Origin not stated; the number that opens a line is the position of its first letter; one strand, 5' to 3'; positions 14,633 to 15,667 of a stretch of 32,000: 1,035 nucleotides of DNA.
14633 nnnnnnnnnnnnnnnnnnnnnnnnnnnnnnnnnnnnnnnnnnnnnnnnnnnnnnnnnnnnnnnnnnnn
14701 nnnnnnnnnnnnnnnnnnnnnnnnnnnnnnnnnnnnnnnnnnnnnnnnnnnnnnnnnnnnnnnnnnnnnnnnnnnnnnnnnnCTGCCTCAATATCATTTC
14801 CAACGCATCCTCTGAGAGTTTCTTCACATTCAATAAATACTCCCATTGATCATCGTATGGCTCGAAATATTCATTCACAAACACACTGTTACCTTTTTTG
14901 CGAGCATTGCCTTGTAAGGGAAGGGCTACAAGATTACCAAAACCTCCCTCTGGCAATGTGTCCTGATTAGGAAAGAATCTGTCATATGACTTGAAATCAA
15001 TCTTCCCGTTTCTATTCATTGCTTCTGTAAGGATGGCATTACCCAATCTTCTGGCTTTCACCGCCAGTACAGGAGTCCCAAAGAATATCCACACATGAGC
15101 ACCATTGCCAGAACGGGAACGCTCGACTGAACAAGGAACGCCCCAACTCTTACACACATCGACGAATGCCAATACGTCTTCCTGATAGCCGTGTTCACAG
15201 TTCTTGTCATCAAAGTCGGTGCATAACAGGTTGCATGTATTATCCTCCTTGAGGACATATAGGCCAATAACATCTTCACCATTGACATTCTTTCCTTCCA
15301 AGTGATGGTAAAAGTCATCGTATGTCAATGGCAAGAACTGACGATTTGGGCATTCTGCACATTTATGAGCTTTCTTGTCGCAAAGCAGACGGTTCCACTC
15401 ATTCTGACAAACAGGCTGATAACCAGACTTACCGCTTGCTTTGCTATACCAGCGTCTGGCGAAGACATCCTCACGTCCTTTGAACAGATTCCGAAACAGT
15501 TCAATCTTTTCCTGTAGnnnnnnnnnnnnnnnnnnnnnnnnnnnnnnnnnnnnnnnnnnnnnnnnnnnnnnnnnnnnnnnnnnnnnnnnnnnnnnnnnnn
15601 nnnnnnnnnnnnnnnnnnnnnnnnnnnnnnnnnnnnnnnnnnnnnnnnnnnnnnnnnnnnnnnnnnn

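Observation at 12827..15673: Unusual single-polypeptide architecture: coiled coil + 4-Cys + AEP (DxD, H) + SF2 DEAH helicase + HKD-like domain missing its Lys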

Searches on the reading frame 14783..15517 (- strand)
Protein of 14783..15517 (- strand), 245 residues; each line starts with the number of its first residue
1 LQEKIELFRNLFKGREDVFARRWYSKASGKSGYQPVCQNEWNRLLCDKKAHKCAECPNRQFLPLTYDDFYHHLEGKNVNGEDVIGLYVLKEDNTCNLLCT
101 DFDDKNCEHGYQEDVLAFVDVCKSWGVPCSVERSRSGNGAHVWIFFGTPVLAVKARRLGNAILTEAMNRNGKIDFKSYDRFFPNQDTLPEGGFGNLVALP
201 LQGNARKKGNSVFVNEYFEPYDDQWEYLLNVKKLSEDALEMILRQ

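Call 94: search_solved_structures(query=window:14783-15517:-, max_evalue=0.01, show_alignments=1)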
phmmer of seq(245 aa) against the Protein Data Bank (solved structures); distinct sequences matched with E-value up to 0.01: 2.
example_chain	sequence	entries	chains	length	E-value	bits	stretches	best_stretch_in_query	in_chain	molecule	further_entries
7nqf_A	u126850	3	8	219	4.7e-15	58.8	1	63-239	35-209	TPR_REGION domain-containing protein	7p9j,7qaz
7nqd_A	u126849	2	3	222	5.1e-15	58.7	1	63-239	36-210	TPR_REGION domain-containing protein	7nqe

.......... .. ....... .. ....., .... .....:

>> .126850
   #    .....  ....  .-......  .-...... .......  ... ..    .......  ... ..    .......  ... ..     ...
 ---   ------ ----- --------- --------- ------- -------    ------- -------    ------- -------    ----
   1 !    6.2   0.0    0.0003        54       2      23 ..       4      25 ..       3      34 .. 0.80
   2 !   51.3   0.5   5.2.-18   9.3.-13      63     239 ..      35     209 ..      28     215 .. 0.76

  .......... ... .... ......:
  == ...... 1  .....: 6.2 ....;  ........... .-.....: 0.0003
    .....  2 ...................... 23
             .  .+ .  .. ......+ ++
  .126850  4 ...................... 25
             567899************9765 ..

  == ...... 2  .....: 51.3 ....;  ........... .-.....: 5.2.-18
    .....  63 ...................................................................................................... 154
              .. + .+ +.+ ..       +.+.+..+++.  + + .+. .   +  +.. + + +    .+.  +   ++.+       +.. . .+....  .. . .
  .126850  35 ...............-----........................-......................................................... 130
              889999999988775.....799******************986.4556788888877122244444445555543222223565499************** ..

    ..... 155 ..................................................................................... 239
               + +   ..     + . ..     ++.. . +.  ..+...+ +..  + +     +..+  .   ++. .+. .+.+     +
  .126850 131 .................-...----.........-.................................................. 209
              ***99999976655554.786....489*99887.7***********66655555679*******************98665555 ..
